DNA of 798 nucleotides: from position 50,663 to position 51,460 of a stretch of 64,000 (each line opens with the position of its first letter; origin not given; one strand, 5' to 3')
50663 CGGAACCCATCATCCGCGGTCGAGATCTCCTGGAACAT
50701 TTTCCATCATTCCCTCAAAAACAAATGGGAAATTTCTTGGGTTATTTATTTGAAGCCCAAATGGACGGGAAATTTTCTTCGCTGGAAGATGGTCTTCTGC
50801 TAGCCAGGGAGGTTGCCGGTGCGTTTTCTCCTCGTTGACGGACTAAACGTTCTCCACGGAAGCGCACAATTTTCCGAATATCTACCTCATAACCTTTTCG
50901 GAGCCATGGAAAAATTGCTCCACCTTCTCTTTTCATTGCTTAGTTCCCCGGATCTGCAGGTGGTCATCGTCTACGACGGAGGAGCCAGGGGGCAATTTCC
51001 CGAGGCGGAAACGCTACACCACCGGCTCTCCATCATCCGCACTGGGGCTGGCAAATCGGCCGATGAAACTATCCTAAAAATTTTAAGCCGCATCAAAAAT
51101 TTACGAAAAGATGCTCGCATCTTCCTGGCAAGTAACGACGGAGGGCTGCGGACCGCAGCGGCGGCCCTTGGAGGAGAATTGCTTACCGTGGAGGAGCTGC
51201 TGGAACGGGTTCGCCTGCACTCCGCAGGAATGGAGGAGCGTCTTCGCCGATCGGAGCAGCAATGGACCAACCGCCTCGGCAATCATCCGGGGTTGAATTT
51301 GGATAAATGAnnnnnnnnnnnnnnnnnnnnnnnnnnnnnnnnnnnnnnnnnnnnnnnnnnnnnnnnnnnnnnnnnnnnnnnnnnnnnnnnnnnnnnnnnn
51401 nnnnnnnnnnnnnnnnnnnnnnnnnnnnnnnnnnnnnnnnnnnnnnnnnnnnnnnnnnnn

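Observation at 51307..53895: Full-length ribonucleotide reductase alpha homologue with every radical and redox residue replaced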

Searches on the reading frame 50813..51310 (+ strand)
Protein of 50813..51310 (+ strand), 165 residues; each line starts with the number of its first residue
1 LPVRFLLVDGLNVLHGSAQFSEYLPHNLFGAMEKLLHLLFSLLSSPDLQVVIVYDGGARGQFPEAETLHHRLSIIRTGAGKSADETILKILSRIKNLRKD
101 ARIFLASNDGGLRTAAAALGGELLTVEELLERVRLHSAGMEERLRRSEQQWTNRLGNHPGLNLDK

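Call 24: search_protein_families(library=pfam, proteins=[window:50813-51310:+], max_evalue=0.00001)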
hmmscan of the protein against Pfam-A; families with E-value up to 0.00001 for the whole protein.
window:50813-51310:+ (165 aa): 1 family
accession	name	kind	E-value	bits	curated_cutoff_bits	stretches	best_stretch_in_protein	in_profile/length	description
PF05991.17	NYN_YacP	-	1.9e-15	57.7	24.6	1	6-152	1-146/166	YacP-like NYN domain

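Call 28: search_protein_families(library=padloc, proteins=[window:50813-51310:+], max_evalue=0.001)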
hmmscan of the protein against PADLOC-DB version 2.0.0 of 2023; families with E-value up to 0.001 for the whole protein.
window:50813-51310:+ (165 aa): 0 families
